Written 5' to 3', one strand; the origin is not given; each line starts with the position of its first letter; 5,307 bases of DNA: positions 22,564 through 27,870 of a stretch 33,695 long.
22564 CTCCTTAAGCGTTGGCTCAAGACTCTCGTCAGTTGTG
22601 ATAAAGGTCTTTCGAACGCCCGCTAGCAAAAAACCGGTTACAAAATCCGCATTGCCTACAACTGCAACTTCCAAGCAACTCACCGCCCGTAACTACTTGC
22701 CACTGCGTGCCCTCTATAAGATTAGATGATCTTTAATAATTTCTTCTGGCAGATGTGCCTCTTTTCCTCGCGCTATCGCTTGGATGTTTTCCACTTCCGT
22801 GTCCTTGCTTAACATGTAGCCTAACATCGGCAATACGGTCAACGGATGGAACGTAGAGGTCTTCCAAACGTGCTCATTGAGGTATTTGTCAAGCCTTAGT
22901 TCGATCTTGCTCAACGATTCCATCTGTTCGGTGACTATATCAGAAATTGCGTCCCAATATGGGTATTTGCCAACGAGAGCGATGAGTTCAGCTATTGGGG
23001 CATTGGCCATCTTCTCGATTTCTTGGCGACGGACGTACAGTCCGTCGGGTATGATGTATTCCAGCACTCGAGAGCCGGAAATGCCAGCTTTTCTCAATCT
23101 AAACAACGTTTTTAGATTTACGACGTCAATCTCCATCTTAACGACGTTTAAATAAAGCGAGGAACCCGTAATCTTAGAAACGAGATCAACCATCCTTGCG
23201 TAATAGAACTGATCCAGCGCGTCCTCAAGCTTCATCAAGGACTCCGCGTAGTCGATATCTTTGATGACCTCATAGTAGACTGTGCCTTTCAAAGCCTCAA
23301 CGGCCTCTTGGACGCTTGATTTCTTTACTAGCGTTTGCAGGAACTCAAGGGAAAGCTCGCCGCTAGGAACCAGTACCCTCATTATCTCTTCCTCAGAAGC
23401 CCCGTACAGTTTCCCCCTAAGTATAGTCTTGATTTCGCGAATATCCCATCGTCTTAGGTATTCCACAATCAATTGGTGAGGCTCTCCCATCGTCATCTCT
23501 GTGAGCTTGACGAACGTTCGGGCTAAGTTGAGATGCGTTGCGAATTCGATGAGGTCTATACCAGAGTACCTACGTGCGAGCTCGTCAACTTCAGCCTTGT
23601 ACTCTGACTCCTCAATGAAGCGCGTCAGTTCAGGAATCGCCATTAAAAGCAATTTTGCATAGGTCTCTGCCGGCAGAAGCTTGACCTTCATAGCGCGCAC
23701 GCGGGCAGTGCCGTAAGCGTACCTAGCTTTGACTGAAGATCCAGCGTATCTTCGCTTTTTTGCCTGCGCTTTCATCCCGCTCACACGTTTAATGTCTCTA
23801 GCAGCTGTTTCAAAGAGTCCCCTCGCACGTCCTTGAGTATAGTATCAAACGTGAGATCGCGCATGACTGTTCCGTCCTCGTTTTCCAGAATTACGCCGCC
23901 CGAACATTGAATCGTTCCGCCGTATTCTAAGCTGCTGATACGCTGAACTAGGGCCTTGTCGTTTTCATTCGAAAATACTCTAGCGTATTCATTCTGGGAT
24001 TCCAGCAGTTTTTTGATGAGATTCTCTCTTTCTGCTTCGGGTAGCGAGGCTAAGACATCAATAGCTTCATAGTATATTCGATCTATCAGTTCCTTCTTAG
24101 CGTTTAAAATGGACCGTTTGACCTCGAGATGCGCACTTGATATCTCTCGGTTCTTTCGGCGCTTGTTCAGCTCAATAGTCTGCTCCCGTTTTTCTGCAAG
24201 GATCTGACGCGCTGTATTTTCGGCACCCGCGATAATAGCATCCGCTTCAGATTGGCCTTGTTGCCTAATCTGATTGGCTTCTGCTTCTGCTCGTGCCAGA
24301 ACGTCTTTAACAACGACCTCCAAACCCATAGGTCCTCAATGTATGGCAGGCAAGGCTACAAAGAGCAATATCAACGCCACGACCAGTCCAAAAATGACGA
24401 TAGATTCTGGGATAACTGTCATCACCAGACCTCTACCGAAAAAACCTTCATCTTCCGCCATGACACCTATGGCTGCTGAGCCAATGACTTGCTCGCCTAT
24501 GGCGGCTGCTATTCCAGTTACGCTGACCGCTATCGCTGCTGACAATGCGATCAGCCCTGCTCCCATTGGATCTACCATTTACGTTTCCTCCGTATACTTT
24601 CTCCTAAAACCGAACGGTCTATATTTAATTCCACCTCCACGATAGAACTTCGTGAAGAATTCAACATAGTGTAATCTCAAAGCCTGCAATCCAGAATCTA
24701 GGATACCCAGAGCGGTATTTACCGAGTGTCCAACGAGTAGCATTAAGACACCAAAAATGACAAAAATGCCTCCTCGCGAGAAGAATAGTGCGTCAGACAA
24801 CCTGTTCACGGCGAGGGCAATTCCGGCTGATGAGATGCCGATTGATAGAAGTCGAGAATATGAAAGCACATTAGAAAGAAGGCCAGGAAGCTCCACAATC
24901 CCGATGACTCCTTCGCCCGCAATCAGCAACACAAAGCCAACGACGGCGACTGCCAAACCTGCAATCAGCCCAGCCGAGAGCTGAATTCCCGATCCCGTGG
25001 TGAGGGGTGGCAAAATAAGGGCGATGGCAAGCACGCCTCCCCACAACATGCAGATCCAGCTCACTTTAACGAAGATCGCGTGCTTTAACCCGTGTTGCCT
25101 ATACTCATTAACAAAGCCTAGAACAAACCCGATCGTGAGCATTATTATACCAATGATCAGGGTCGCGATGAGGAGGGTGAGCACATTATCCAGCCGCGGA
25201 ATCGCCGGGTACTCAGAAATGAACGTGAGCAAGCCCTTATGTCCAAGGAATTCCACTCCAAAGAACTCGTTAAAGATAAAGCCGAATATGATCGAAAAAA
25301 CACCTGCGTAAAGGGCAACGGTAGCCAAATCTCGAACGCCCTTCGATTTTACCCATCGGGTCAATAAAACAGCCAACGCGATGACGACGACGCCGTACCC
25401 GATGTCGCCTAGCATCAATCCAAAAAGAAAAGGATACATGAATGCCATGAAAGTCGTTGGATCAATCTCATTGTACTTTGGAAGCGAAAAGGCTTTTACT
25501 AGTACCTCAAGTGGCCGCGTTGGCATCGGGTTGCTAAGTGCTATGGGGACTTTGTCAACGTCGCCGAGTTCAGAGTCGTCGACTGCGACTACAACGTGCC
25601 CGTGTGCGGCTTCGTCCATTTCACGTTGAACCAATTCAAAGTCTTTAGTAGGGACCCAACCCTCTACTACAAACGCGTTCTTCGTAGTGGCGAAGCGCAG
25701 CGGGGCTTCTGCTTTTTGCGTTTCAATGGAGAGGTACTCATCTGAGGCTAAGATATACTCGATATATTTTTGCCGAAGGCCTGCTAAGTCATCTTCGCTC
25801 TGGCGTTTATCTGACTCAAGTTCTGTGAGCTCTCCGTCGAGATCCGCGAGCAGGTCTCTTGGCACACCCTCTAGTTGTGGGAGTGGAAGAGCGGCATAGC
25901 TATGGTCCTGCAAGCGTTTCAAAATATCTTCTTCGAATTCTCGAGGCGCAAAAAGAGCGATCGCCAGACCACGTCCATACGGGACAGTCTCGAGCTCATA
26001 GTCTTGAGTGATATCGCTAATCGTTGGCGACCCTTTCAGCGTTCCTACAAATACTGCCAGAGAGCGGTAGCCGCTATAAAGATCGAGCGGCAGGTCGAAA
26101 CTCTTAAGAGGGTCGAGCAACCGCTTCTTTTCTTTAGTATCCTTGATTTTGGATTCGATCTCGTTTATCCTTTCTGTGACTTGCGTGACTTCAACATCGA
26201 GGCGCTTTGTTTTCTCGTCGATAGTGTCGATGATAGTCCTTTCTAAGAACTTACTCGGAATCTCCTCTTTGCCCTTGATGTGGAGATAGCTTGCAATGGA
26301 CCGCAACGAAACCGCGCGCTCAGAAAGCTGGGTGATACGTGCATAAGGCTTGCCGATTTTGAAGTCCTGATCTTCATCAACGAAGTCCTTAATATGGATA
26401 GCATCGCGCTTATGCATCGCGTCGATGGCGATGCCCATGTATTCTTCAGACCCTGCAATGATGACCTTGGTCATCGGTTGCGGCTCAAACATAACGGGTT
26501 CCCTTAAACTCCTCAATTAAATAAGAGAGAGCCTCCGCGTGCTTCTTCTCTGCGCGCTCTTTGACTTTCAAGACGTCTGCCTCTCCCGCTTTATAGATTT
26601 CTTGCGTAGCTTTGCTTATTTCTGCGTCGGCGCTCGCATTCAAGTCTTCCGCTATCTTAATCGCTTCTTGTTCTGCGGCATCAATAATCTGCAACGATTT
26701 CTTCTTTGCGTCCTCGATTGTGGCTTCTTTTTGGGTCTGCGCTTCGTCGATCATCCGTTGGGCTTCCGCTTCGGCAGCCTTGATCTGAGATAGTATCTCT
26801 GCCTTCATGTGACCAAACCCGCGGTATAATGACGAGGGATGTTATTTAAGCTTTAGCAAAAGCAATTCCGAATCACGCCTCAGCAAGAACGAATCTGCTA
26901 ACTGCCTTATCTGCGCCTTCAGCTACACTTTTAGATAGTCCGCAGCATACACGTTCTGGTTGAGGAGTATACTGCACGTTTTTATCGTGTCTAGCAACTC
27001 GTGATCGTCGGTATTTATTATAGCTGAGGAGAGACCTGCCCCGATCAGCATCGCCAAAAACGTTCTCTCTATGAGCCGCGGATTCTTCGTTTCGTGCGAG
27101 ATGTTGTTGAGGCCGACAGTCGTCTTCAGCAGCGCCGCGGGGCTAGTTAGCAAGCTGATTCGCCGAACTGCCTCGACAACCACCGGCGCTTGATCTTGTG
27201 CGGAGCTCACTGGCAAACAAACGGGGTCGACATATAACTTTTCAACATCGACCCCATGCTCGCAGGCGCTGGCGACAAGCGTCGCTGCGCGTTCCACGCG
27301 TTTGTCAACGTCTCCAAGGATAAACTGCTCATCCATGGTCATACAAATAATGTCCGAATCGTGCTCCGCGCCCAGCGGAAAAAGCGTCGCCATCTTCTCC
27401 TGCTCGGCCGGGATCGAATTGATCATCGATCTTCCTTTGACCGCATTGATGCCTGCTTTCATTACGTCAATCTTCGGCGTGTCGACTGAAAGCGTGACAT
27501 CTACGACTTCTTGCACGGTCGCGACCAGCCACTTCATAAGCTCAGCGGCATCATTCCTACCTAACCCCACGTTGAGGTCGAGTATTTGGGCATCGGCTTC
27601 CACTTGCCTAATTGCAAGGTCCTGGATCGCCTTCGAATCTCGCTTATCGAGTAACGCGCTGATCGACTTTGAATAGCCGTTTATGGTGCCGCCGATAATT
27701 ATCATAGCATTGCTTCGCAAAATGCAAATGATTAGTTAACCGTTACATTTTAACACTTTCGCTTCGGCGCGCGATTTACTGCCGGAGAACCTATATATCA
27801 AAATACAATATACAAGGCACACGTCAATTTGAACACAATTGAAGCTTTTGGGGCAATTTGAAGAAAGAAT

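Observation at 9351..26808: Two complete, deeply diverged A1AO ATP synthase operons arranged tail-to-tail in mirror-image gene order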

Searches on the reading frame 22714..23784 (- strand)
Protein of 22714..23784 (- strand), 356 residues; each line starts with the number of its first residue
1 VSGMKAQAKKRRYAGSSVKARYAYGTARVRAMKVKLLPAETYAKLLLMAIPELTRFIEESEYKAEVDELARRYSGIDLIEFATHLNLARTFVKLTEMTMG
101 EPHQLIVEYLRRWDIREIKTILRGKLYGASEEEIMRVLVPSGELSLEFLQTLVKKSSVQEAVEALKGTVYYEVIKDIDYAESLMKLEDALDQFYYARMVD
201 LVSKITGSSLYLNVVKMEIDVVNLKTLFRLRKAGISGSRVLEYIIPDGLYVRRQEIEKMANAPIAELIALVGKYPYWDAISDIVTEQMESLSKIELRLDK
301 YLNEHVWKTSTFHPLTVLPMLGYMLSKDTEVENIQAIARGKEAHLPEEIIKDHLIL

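Call 4: search_protein_families(library=pfam, proteins=[window:22714-23784:-], max_evalue=0.01)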
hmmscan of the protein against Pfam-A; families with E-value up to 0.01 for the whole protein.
window:22714-23784:- (356 aa): 1 family
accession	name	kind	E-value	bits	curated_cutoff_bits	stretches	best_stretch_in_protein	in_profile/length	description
PF01992.21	vATP-synt_AC39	-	1.1e-75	255.5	29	1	27-352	3-338/339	ATP synthase (C/AC39) subunit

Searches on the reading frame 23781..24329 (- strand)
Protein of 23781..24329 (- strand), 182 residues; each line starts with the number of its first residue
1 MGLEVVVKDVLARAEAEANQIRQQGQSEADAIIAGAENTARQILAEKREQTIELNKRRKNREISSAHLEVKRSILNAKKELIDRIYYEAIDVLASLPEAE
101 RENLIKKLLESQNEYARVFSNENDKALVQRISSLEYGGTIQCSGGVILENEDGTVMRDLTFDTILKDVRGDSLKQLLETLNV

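Call 4: search_protein_families(library=pfam, proteins=[window:23781-24329:-], max_evalue=0.01)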
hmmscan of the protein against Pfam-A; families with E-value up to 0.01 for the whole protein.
window:23781-24329:- (182 aa): 2 families
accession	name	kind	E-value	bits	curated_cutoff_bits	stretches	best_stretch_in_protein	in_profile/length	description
PF01991.23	vATP-synt_E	-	2.9e-17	63.2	24.2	1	12-176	4-194/199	ATP synthase (E/31 kDa) subunit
PF05103.18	DivIVA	-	0.003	17.9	28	1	4-57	62-115/131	DivIVA protein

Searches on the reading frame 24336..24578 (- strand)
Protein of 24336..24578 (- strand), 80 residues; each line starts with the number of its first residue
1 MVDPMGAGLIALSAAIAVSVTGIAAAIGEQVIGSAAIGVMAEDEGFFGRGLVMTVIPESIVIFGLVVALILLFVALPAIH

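Call 4: search_protein_families(library=pfam, proteins=[window:24336-24578:-], max_evalue=0.01)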
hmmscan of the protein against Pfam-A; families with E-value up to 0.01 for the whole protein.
window:24336-24578:- (80 aa): 1 family
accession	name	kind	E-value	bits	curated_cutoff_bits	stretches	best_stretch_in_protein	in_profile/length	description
PF00137.26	ATP-synt_C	-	4.9e-14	52.7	24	1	12-71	1-60/60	ATP synthase subunit C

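Call 51: search_protein_families(library=ncbifam, proteins=[window:24336-24578:-], max_evalue=0.01)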
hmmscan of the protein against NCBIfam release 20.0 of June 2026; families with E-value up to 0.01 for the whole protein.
window:24336-24578:- (80 aa): 7 families
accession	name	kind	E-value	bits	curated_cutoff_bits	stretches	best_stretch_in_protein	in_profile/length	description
NF004913.0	PRK06271.1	equivalog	1.4e-11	44.1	211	1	8-73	78-142/220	V-type ATP synthase subunit K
NF011483.0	PRK14893.1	equivalog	5.6e-11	42.7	188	1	5-73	6-74/162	V-type ATP synthase subunit K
NF005124.0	PRK06558.1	equivalog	1e-09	38.4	127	1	6-73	13-80/159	V-type ATP synthase subunit K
NF004888.0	PRK06251.1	equivalog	1.6e-09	37.8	101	1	9-75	35-101/102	V-type ATP synthase subunit K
NF006219.0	PRK08344.1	equivalog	9.7e-09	35.2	108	1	3-74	2-70/161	V-type ATP synthase subunit K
NF007200.0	PRK09621.1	equivalog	1.6e-07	31.4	108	1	12-71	7-66/141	ATP synthase subunit C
NF005608.0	PRK07354.1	equivalog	0.00013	22.5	128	1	7-74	6-77/81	F0F1 ATP synthase subunit C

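Call 60: search_solved_structures(query=window:24339-24578:-, max_evalue=0.01, show_alignments=5)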
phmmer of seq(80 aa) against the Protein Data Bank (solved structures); distinct sequences matched with E-value up to 0.01: 23.
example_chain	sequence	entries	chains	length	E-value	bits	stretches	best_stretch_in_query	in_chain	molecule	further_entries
8yy1_O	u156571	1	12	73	2e-10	43.8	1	6-71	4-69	V-type ATP synthase, subunit K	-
6qum_O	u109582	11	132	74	2.5e-10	43.4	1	6-71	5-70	V-type ATP synthase, subunit K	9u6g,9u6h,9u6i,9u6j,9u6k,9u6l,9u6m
5gar_O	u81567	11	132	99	1.1e-09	41.3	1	6-71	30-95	Vacuolar type ATP synthase subunit | V-type ATP synthase, subunit K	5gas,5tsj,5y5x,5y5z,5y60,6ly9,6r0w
8ywt_O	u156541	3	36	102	1.2e-09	41.3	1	6-71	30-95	V-type ATP synthase, subunit K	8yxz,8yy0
2bl2_A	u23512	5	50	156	3e-07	33.7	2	10-75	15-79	V-TYPE SODIUM ATP SYNTHASE SUBUNIT K | V-Type Sodium ATPase Subunit K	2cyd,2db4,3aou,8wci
36qu_c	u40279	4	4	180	1.3e-05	28.5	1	11-72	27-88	V-type proton ATPase subunit c''1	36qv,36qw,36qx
7uw9_c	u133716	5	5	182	1.5e-05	28.4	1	11-72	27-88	V-type proton ATPase subunit c"" | Vacuolar membrane ATPase subunit c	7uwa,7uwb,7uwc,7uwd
6m0r_E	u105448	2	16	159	6.9e-05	26.2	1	6-71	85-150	V-type proton ATPase subunit c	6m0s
3j9t_Y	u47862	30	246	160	7.1e-05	26.2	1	6-71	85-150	V-type proton ATPase subunit c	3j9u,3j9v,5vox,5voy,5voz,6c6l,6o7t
6wlw_0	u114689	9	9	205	9.3e-05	25.8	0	13-77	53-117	V-type proton ATPase 21 kDa proteolipid subunit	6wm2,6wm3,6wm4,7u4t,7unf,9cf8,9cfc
2wie_A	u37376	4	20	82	9.6e-05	25.8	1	11-74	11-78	ATP SYNTHASE C CHAIN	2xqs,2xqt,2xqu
6xbw_b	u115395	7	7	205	0.0001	25.7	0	13-77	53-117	V-type proton ATPase 21 kDa proteolipid subunit | V-type proton ATPase 21 kDa proteolipid subunit isoform 1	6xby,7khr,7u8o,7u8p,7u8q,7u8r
8xli_b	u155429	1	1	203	0.0001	25.7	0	13-77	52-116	ATPase, H+ transporting, V0 subunit B (Predicted), isoform CRA_a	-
9bra_b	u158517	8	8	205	0.0001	25.7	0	13-77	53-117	V-type proton ATPase 21 kDa proteolipid subunit c''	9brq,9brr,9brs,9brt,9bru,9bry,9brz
6vq6_b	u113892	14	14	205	0.0001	25.6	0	13-77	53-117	ATPase, H+ transporting, V0 subunit B (Predicted), isoform CRA_a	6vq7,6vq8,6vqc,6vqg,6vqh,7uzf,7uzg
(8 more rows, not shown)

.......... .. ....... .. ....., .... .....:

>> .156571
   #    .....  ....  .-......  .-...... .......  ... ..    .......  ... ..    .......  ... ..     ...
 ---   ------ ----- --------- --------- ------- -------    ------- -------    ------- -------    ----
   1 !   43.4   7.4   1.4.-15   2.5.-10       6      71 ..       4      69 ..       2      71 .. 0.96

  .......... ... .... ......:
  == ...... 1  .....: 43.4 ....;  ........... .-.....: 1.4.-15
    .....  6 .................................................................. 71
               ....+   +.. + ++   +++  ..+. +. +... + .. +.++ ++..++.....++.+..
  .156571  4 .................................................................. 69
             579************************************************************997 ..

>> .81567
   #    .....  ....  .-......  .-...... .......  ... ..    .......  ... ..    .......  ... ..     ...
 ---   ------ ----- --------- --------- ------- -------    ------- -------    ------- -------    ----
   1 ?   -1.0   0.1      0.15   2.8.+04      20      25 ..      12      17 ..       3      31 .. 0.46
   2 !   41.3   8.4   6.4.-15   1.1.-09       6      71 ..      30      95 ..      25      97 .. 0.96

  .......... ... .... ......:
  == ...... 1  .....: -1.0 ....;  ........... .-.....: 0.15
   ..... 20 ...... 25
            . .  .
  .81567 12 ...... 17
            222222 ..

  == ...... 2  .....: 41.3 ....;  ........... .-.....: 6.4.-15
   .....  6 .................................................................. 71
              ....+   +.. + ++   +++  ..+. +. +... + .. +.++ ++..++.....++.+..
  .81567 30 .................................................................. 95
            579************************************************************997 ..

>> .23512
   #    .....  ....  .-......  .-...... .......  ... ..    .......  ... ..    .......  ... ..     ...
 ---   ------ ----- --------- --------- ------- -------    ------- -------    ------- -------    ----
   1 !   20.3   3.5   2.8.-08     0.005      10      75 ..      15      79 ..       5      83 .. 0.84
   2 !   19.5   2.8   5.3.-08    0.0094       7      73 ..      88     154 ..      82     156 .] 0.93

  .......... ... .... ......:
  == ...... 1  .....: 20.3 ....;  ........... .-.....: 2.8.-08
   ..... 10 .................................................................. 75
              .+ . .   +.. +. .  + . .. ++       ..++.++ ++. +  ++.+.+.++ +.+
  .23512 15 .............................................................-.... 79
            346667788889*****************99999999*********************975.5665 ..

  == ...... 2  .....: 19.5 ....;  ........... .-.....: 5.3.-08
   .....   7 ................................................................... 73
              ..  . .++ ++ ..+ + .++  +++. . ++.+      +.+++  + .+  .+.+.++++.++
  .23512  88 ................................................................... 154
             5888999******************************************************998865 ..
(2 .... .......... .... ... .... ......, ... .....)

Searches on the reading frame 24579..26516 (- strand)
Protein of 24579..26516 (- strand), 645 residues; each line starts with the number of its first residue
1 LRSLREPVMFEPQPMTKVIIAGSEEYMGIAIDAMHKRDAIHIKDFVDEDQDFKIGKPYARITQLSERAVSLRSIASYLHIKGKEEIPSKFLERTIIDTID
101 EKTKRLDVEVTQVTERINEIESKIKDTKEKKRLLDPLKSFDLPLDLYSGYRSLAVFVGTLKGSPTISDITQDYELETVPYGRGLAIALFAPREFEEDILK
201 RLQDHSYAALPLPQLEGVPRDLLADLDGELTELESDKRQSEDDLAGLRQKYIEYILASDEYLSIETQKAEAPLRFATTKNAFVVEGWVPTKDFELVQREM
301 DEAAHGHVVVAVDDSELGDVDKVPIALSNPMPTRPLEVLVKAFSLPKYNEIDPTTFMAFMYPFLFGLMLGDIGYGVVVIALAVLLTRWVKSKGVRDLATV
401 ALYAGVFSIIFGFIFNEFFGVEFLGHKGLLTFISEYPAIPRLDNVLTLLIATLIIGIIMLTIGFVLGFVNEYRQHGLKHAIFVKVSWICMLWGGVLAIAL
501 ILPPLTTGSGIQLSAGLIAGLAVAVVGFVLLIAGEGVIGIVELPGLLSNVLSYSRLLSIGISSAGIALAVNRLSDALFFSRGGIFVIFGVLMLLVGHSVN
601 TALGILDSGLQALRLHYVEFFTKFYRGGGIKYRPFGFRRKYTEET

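Call 4: search_protein_families(library=pfam, proteins=[window:24579-26516:-], max_evalue=0.01)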
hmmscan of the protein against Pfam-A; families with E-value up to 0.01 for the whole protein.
window:24579-26516:- (645 aa): 1 family
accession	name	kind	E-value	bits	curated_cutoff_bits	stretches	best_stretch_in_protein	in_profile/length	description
PF01496.24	V_ATPase_I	-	4.1e-30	104.9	30.7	2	273-422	300-460/815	V-type ATPase 116kDa subunit family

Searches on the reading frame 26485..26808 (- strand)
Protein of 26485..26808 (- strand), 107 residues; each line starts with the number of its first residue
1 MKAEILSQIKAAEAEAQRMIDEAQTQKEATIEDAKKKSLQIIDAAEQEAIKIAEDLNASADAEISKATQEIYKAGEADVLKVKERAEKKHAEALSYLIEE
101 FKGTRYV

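Call 4: search_protein_families(library=pfam, proteins=[window:26485-26808:-], max_evalue=0.01)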
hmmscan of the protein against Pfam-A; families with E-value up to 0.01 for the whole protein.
window:26485-26808:- (107 aa): 3 families
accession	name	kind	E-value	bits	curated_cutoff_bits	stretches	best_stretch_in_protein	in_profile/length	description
PF16999.10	V-ATPase_G_2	-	0.0011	20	28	1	4-99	5-100/104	Vacuolar (H+)-ATPase G subunit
PF16712.10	SCAB_CC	-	0.0078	16.5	25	0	6-46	64-104/168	Coiled-coil regions of plant-specific actin-binding protein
PF19062.5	DUF5758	-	0.0084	16.5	26.9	0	56-102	25-72/105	Family of unknown function (DUF5758)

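Call 51: search_protein_families(library=ncbifam, proteins=[window:26485-26808:-], max_evalue=0.01)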
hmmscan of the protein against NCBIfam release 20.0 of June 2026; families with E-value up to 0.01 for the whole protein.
window:26485-26808:- (107 aa): 7 families
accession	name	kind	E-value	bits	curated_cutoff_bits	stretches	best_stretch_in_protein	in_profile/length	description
TIGR02926.1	AhaH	equivalog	6e-11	42.5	48.5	1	6-89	1-84/85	ATP synthase archaeal subunit H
NF050102.1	DivIVA_Wag31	equivalog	9.7e-07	28.9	260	1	10-97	130-209/256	DivIVA-like cell division protein Wag31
NF006256.0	PRK08404.1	equivalog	0.00011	22.4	107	1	4-103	3-102/103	V-type ATP synthase subunit H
NF009961.0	PRK13428.1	equivalog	0.00019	20.7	328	1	7-68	39-99/445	F0F1 ATP synthase subunit B/delta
NF004411.0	PRK05759.1-2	equivalog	0.00035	20.7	131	1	8-75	53-120/156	F0F1 ATP synthase subunit B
TIGR01144.1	ATP_synt_b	equivalog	0.00057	19.8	65.5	1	3-89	29-110/147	F0F1 ATP synthase subunit B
NF005198.1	PRK06669.1-3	equivalog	0.0018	17.6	200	1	9-88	80-167/299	flagellar assembly protein FliH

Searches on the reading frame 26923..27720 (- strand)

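Call 7: search_protein_families(library=pfam, proteins=[window:26923-27720:-], max_evalue=0.01)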
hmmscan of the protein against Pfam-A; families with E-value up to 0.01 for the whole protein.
window:26923-27720:- (265 aa): 1 family
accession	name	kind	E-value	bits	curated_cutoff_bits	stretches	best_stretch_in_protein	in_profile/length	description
PF00809.28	Pterin_bind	-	1.7e-20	74.1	25.5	1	13-211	4-211/244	Pterin binding enzyme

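Call 51: search_protein_families(library=ncbifam, proteins=[window:26923-27720:-], max_evalue=0.01)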
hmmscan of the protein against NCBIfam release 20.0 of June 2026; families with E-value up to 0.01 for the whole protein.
window:26923-27720:- (265 aa): 6 families
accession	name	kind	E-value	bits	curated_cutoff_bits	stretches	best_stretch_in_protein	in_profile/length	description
NF005719.0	PRK07535.1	domain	1.7e-72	243.8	259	1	6-264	1-256/268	methyltetrahydrofolate:corrinoid/iron-sulfur protein methyltransferase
NF040758.1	CODH_ACS_meth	exception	6.6e-45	153.5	370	1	6-264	4-260/261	carbon monoxide dehydrogenase/acetyl-CoA synthase methytransferase subunit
TIGR02082.1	metH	equivalog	3.4e-26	91.2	1010.85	1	4-247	341-596/1182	methionine synthase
NF007024.0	PRK09490.1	equivalog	5.7e-15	54.2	1497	1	17-247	372-613/1234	methionine synthase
TIGR00284.1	TIGR00284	hypoth_equivalog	1.2e-07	30.7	256.65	1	26-187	161-302/497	dihydropteroate synthase-like protein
TIGR01496.1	DHPS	equivalog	1.4e-05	24.9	162.6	1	31-167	24-173/258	dihydropteroate synthase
